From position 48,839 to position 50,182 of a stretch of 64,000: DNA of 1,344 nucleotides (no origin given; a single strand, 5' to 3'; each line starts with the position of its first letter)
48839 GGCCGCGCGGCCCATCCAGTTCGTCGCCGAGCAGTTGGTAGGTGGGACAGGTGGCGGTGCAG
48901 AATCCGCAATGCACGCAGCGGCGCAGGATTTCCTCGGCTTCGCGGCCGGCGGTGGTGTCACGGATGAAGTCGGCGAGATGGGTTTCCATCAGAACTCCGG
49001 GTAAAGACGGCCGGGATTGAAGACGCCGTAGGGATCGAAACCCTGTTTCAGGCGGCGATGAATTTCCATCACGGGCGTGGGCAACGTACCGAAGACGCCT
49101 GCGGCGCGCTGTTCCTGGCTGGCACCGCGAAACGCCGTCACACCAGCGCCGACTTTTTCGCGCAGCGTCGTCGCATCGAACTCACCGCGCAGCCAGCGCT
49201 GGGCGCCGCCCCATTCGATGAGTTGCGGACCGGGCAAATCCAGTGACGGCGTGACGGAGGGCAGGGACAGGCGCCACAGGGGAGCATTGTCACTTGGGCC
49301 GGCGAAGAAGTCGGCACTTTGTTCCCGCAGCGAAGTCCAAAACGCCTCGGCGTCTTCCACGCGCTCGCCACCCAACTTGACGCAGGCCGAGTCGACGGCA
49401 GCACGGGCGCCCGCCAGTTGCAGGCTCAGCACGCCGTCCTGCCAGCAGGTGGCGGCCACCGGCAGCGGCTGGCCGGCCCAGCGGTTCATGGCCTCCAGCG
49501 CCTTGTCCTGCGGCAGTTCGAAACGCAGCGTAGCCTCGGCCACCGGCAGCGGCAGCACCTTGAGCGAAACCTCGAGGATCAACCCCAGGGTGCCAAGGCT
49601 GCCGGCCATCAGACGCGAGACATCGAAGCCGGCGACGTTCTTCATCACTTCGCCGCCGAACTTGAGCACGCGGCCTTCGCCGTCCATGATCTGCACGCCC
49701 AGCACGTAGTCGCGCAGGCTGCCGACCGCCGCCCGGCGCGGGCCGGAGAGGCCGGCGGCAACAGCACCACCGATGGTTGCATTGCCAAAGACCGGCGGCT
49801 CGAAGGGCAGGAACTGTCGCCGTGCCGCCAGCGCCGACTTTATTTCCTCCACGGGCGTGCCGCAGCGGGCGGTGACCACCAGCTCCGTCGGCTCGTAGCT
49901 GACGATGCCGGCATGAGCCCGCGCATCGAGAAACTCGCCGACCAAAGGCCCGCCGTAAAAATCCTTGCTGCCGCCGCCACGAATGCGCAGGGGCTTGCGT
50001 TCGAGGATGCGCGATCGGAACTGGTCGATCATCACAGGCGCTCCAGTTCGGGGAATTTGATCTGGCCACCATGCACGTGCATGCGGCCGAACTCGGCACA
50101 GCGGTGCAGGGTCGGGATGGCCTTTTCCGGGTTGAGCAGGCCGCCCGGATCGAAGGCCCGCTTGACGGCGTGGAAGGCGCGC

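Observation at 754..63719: Strongly over-represented ~25-nt bipartite motif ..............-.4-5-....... whose orientation follows transcription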

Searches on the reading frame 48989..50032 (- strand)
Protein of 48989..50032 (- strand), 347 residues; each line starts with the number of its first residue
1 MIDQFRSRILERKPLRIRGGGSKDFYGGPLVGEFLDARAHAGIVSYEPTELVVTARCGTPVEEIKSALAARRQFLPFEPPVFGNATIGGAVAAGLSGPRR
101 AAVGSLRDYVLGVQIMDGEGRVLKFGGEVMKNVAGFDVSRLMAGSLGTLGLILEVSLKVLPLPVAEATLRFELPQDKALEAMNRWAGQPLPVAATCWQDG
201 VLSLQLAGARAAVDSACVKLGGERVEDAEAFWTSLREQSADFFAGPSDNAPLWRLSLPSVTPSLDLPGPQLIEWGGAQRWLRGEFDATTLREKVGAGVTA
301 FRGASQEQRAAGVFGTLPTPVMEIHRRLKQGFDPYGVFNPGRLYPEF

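Call 17: search_protein_families(library=pfam, proteins=[window:48989-50032:-], max_evalue=0.01)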
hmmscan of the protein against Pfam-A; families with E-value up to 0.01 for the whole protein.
window:48989-50032:- (347 aa): 1 family
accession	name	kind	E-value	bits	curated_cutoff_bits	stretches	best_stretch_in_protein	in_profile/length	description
PF01565.28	FAD_binding_4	-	1.4e-19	70.6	26.4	1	12-125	24-138/139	FAD binding domain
